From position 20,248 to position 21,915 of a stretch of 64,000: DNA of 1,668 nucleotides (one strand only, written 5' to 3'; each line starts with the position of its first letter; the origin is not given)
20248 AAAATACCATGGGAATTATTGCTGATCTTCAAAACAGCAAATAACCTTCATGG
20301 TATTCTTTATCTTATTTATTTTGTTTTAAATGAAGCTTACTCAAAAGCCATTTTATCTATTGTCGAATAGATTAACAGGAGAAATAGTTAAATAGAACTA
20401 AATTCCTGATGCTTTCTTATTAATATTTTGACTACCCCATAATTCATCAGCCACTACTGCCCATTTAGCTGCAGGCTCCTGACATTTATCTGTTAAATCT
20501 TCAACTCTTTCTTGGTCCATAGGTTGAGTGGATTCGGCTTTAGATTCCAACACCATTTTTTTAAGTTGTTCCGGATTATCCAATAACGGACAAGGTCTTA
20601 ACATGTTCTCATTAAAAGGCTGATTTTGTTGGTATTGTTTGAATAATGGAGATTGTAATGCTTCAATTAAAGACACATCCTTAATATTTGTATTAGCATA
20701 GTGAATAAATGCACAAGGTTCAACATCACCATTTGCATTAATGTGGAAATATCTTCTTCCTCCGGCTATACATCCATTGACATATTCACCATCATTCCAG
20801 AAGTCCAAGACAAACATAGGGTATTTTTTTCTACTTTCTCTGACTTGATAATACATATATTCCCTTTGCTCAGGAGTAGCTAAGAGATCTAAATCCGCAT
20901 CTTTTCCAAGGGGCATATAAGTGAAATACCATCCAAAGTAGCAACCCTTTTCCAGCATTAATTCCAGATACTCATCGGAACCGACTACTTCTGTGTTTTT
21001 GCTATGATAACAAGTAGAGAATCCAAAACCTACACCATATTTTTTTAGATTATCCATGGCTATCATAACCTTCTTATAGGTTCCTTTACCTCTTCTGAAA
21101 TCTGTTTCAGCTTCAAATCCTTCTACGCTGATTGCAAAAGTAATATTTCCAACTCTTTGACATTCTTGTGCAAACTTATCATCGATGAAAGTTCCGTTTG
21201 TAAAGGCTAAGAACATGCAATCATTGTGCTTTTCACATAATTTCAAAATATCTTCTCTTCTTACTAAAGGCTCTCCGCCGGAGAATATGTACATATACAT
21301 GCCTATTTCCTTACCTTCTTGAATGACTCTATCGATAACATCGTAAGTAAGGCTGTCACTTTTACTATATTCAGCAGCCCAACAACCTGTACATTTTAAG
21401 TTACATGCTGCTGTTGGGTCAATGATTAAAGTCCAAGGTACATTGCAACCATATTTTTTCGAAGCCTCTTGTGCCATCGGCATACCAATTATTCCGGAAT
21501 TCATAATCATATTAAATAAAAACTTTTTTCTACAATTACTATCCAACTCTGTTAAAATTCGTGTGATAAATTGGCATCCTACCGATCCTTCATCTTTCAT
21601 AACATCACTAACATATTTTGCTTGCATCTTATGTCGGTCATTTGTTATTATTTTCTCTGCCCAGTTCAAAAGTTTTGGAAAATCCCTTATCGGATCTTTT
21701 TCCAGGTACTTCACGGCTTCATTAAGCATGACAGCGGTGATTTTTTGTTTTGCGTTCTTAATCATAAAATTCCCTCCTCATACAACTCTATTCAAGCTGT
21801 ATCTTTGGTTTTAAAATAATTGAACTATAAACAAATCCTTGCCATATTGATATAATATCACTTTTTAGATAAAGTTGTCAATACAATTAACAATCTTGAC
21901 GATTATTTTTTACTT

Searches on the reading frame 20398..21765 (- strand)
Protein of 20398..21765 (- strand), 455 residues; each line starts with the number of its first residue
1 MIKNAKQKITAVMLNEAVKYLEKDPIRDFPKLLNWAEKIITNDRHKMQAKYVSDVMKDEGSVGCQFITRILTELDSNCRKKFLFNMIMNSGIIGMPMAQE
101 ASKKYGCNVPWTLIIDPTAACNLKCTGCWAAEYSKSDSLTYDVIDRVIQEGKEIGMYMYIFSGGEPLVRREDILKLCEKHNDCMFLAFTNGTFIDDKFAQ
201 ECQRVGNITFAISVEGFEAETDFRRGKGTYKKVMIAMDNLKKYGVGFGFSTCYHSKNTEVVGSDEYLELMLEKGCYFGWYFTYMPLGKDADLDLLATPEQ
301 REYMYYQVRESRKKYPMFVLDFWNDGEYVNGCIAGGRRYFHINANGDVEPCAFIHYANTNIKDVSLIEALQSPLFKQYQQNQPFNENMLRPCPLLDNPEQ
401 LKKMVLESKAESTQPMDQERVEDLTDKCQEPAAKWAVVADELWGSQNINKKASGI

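Call 75: search_protein_families(library=pfam, proteins=[window:20398-21765:-], max_evalue=0.00001)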
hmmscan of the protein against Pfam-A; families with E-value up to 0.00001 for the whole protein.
window:20398-21765:- (455 aa): 3 families
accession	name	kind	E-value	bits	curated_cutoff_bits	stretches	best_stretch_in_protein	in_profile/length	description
PF04055.27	Radical_SAM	-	8.2e-20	72.1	29.5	1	117-247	3-145/166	Radical SAM superfamily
PF13186.11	SPASM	-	2.4e-06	28.1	21.5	1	332-392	1-63/67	Iron-sulfur cluster-binding domain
PF13353.11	Fer4_12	-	4.5e-06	27.4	22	0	120-189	14-90/137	4Fe-4S single cluster domain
